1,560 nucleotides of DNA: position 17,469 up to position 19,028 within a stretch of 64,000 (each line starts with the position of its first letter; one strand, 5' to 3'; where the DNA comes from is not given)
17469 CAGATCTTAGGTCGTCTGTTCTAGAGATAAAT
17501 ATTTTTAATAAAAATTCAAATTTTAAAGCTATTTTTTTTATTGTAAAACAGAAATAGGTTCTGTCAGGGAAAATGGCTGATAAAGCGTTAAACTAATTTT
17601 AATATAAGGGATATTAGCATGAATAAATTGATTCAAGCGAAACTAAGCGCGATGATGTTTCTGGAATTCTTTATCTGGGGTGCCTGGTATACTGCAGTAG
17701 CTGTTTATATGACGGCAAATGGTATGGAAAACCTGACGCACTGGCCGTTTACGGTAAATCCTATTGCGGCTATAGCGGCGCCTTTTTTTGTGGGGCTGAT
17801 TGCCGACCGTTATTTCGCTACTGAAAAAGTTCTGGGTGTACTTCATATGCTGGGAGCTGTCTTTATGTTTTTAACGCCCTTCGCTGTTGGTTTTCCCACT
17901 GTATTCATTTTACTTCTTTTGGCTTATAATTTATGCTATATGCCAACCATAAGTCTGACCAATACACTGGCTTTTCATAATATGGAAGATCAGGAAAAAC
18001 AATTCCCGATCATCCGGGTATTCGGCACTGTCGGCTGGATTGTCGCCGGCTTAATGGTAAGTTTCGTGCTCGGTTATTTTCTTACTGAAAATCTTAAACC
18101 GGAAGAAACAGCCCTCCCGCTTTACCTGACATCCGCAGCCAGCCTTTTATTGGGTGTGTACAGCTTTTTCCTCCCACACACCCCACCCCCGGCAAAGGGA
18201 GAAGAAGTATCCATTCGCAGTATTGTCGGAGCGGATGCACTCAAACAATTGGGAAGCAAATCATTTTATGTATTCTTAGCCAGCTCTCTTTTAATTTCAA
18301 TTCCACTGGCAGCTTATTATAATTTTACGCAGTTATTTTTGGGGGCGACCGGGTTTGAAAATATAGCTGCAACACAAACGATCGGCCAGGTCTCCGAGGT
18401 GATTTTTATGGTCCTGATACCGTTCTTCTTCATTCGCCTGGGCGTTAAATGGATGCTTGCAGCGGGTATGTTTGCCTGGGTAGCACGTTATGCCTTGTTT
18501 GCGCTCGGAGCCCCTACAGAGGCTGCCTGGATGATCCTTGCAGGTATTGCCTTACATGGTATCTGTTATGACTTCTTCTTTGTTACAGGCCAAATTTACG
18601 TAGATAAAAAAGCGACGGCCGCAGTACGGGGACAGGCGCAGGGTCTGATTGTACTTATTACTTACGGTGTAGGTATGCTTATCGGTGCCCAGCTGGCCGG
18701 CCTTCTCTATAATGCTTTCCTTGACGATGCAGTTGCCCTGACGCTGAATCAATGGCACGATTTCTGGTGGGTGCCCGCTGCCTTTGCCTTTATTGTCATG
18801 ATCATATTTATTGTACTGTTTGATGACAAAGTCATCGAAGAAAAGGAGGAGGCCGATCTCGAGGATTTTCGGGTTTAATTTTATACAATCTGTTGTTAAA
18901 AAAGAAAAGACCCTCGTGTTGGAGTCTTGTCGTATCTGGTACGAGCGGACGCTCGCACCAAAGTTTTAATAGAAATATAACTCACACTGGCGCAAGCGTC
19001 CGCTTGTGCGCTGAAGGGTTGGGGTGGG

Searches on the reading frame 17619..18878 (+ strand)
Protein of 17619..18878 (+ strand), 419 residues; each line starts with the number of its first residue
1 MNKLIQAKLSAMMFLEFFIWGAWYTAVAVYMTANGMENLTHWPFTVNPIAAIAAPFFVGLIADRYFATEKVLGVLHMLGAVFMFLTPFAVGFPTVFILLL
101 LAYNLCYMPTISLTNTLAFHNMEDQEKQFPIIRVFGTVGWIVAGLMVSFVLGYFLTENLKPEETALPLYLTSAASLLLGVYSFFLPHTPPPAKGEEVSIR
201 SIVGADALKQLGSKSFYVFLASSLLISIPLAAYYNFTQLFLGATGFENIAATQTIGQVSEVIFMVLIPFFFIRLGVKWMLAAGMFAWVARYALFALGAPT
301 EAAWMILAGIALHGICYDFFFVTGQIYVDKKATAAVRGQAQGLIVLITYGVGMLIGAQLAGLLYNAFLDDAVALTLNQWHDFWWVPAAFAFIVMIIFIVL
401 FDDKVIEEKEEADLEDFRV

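Call 6: search_protein_families(library=pfam, proteins=[window:17619-18878:+], max_evalue=0.01)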
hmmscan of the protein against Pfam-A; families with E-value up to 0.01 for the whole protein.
window:17619-18878:+ (419 aa): 3 families
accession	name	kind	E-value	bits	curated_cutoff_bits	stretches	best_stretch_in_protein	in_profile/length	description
PF03825.22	Nuc_H_symport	-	9.8e-102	341.4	25.9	1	5-403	3-397/400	Nucleoside H+ symporter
PF12832.13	MFS_1_like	-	5.3e-35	121.6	25.2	1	8-366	3-364/373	MFS_1 like family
PF07690.21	MFS_1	-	4.1e-19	69.1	33.4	2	256-415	41-186/347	Major Facilitator Superfamily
